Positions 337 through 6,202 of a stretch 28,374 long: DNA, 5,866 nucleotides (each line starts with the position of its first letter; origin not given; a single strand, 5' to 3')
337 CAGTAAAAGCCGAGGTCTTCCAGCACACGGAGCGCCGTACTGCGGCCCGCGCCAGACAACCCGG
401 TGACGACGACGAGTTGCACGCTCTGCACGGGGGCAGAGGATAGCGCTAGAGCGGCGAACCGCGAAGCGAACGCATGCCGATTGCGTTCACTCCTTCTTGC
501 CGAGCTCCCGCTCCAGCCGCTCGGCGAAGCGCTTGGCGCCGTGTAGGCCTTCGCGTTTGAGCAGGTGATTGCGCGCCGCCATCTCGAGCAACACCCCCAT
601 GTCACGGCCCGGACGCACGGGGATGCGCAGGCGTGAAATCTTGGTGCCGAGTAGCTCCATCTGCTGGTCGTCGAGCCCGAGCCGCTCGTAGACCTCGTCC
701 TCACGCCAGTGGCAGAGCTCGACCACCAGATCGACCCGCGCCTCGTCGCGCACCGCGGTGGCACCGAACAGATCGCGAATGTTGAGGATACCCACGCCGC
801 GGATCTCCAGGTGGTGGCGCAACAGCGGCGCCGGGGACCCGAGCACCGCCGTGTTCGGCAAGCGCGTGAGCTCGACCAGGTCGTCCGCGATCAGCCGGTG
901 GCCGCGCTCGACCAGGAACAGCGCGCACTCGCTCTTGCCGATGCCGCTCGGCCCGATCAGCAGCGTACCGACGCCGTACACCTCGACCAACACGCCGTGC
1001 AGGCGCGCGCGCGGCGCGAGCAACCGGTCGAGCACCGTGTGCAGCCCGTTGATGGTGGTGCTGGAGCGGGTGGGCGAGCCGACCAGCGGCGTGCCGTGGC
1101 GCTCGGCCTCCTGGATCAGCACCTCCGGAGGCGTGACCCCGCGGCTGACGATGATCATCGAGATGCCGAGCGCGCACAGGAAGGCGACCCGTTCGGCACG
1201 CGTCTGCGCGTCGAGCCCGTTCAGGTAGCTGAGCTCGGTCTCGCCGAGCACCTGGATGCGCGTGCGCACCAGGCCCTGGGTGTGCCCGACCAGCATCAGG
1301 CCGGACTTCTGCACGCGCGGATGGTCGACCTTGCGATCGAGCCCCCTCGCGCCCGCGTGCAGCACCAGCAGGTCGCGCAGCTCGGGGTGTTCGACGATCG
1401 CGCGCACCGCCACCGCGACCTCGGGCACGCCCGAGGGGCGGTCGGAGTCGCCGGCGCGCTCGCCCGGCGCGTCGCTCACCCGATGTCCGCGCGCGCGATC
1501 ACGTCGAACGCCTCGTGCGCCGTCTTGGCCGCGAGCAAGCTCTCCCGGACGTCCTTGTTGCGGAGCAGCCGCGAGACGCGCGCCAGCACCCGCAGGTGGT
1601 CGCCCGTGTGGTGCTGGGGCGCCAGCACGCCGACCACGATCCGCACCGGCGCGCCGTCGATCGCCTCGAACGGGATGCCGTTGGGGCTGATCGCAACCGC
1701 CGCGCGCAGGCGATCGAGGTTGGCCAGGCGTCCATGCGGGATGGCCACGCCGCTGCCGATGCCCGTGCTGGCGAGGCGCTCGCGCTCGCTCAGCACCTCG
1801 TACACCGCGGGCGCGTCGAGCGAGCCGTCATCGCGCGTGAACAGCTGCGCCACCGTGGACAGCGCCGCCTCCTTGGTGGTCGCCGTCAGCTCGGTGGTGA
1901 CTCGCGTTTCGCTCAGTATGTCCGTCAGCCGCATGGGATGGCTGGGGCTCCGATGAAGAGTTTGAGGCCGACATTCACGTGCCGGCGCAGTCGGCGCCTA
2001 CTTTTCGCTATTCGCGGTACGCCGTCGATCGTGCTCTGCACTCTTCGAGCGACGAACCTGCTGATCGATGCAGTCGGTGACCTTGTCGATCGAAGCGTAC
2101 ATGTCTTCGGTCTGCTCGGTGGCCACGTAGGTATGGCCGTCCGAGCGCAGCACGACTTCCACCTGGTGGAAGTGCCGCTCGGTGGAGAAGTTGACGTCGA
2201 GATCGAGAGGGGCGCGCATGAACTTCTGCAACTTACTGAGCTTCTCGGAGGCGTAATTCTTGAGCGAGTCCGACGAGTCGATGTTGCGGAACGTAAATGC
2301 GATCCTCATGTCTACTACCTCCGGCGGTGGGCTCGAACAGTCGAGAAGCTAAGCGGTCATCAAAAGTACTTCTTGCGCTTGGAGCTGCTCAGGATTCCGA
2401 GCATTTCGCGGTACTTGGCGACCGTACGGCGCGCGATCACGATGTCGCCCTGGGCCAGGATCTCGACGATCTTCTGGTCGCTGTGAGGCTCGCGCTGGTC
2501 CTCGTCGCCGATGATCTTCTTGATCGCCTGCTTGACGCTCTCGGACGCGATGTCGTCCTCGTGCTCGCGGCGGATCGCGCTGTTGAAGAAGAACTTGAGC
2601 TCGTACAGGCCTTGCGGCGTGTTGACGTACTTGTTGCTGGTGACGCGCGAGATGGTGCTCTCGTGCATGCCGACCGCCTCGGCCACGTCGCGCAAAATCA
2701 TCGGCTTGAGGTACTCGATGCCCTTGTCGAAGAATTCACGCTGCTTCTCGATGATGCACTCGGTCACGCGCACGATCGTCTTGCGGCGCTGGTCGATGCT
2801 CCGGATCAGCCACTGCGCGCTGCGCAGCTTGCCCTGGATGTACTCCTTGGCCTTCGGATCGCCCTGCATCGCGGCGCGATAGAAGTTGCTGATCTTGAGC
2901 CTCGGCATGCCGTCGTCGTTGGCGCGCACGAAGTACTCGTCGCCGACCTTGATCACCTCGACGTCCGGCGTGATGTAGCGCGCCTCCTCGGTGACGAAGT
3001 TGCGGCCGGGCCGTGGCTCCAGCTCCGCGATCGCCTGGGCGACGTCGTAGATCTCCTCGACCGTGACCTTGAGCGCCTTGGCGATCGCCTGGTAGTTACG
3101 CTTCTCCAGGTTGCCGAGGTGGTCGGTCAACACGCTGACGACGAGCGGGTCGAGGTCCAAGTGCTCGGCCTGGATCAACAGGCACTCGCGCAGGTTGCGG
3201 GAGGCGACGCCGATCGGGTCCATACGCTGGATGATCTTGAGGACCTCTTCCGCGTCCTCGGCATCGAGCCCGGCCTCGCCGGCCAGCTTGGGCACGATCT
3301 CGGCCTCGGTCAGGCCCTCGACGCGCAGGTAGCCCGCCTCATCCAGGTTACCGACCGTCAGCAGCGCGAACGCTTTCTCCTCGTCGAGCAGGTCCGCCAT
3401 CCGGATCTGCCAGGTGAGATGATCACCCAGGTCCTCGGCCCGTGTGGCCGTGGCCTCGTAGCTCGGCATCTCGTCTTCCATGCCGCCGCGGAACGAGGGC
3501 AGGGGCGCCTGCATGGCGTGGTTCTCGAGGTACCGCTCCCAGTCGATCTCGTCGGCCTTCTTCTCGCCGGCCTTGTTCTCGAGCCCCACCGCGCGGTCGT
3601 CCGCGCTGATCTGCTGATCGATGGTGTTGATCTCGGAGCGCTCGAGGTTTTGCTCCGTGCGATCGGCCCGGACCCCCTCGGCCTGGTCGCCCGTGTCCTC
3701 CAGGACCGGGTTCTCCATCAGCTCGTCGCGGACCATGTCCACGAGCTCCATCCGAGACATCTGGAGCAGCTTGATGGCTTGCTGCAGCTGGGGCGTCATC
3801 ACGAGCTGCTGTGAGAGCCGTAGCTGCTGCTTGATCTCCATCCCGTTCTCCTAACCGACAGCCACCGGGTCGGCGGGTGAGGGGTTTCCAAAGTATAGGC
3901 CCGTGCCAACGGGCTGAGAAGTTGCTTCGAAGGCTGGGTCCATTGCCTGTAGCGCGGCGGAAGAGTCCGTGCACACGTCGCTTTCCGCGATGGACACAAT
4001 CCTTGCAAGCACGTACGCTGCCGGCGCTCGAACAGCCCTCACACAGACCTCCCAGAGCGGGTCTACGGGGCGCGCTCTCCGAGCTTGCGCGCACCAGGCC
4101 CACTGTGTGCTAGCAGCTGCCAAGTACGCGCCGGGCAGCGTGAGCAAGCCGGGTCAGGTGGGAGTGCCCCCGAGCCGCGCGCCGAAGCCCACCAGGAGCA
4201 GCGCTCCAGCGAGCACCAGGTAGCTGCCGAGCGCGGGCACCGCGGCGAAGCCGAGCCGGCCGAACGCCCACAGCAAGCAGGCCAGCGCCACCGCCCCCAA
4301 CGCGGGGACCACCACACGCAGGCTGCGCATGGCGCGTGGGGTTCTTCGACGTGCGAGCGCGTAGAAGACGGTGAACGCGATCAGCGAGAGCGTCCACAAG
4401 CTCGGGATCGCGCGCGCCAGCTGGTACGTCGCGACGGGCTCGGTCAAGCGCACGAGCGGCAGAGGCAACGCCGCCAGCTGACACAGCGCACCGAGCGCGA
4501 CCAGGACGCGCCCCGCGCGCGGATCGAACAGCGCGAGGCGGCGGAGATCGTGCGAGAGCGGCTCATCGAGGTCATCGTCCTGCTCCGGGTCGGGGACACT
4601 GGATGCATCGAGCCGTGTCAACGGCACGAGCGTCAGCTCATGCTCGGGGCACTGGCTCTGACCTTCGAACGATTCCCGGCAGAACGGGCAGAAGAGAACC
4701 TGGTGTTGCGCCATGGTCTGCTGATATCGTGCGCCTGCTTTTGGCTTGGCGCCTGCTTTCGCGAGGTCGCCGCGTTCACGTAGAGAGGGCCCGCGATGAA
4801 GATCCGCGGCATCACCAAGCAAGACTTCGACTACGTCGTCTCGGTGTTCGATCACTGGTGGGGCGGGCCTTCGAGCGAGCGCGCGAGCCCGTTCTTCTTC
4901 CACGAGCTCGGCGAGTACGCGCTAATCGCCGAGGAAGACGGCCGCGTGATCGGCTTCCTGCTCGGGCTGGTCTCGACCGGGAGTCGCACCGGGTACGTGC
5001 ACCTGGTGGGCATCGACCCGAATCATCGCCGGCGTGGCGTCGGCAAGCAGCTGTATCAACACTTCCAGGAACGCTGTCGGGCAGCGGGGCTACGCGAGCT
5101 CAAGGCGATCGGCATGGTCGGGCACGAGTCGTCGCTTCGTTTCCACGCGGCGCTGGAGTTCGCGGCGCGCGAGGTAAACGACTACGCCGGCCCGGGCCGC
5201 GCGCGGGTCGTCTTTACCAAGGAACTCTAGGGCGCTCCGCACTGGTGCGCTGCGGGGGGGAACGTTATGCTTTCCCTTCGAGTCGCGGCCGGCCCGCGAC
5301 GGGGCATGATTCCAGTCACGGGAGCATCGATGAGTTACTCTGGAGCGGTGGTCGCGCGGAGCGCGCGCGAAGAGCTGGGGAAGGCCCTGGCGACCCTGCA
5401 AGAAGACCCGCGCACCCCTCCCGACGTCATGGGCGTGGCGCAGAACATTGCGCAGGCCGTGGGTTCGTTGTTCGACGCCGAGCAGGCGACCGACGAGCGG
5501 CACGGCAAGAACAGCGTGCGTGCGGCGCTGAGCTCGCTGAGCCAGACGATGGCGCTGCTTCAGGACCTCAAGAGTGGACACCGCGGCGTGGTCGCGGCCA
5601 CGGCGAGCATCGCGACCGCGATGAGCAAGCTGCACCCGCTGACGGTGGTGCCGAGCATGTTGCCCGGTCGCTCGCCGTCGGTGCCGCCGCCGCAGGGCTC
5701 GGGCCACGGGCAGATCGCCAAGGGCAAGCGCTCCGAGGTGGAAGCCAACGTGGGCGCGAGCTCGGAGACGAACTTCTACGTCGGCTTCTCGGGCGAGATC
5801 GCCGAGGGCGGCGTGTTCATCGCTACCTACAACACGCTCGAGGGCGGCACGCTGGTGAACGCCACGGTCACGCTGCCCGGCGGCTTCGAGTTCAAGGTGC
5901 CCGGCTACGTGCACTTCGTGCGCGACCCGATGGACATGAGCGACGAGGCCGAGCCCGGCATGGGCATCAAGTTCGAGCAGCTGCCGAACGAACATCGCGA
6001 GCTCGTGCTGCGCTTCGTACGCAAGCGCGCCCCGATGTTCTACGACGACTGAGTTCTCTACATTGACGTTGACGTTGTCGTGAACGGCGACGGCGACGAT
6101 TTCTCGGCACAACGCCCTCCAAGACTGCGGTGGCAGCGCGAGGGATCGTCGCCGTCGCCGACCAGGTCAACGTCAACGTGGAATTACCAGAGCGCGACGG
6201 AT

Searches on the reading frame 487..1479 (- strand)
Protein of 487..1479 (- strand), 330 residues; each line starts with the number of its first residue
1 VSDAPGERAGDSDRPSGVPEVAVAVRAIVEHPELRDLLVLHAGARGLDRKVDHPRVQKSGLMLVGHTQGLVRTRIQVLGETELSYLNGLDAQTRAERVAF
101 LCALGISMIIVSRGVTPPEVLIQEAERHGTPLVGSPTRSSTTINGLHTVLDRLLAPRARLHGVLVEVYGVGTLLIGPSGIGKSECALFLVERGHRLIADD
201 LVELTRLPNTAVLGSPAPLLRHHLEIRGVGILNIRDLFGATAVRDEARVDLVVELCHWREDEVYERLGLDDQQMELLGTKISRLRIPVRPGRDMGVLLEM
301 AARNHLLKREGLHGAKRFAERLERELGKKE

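Call 11: search_protein_families(library=pfam, proteins=[window:487-1479:-], max_evalue=0.001)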
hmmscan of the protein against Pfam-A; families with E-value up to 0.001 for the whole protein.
window:487-1479:- (330 aa): 3 families
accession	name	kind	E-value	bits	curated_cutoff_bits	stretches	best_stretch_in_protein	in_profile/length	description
PF07475.17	Hpr_kinase_C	-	6.3e-62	208.6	33.3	1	154-321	3-170/171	HPr Serine kinase C-terminal domain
PF02603.21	Hpr_kinase_N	-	5.8e-26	91.4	24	1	23-150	1-125/125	HPr Serine kinase N terminus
PF07905.16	PucR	-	0.00013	22.7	33.5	1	28-137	2-103/118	Purine catabolism regulatory protein-like family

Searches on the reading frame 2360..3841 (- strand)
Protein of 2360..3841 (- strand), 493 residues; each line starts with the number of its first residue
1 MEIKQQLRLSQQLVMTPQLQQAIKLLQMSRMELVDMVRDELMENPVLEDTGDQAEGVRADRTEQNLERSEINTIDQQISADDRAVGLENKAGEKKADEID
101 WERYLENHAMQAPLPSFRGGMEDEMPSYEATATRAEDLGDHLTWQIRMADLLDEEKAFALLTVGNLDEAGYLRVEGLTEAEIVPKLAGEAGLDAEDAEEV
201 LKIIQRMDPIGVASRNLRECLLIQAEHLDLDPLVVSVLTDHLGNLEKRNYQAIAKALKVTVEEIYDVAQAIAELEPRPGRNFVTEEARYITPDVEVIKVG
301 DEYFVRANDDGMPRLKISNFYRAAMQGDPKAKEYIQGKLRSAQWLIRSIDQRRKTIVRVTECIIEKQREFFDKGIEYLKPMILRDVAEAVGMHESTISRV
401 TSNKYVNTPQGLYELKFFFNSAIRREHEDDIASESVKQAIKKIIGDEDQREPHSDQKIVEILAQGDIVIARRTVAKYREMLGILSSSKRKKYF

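Call 11: search_protein_families(library=pfam, proteins=[window:2360-3841:-], max_evalue=0.001)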
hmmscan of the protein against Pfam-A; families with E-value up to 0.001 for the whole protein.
window:2360-3841:- (493 aa): 3 families
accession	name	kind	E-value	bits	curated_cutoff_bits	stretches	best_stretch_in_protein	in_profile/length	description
PF04552.19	Sigma54_DBD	-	4.8e-63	212.1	22.8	1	333-491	2-160/160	Sigma-54, DNA binding domain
PF04963.19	Sigma54_CBD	-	2.1e-54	184.5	22.9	1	128-321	2-185/185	Sigma-54 factor, core binding domain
PF00309.25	Sigma54_AID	-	4.7e-18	65.2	23.8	1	4-48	1-45/46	Sigma-54 factor, Activator interacting domain (AID)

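Call 112: find_homologous_proteins(query=window:2360-3841:-, max_evalue=1e-50)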
Query window:2360-3841:- (493 aa): 7998 proteins with E <= 1e-50 among 8000 candidates; the best 120 are listed.
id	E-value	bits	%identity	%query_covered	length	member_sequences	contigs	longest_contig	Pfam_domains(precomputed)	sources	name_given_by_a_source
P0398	0.0e+0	1071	100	100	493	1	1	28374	PF04963.20,PF00309.26,PF04552.20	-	-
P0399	0.0e+0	1023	95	100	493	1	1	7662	PF04963.20,PF00309.26,PF04552.20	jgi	jgi:RNA polymerase sigma-54 factor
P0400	1.1e-295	999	92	100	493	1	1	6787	PF04963.20,PF00309.26,PF04552.20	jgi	jgi:RNA polymerase sigma-54 factor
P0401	2.4e-293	991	91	100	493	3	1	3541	PF04963.20,PF00309.26,PF04552.20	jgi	jgi:RNA polymerase sigma-54 factor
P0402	1.1e-284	963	89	100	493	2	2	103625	PF04963.20,PF00309.26,PF04552.20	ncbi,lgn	-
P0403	1.5e-283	959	88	100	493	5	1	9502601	PF04963.20,PF00309.26,PF04552.20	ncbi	ncbi:MAG: RNA polymerase factor sigma-54 [Myxococcales bacterium]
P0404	4.9e-282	954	89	100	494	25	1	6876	PF04963.20,PF00309.26,PF04552.20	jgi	-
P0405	5.9e-280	947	89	100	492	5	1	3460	PF04963.20,PF00309.26,PF04552.20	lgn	-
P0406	2.8e-279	945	88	100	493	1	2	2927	PF04963.20,PF00309.26,PF04552.20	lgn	-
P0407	5.6e-278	940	89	100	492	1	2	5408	PF04963.20,PF00309.26,PF04552.20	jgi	jgi:RNA polymerase sigma-54 factor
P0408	8.5e-278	940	88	100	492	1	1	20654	PF04963.20,PF00309.26,PF04552.20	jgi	jgi:RNA polymerase sigma-54 factor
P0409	3.8e-277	938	88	100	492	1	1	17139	PF04963.20,PF00309.26,PF04552.20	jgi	jgi:RNA polymerase sigma-54 factor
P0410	1.1e-275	933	87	100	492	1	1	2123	PF04963.20,PF00309.26,PF04552.20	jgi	jgi:RNA polymerase sigma-54 factor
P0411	3.0e-275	931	88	100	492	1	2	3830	PF04963.20,PF00309.26,PF04552.20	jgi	jgi:RNA polymerase sigma-54 factor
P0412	4.8e-273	924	87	100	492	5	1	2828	PF04963.20,PF00309.26,PF04552.20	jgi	jgi:RNA polymerase sigma-54 factor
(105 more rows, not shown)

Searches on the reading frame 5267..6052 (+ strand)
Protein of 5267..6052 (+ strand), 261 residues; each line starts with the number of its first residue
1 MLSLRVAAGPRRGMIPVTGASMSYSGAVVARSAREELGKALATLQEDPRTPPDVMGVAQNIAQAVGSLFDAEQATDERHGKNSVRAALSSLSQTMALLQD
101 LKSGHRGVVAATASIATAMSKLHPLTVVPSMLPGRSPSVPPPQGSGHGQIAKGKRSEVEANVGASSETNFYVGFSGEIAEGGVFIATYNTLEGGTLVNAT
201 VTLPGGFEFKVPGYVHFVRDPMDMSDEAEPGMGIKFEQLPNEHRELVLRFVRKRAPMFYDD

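Call 11: search_protein_families(library=pfam, proteins=[window:5267-6052:+], max_evalue=0.001)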
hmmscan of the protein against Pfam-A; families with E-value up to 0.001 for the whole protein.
window:5267-6052:+ (261 aa): 1 family
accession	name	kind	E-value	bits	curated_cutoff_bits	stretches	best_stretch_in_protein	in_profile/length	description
PF07238.19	PilZ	-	0.00032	21.4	22.5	1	154-252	6-101/102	PilZ domain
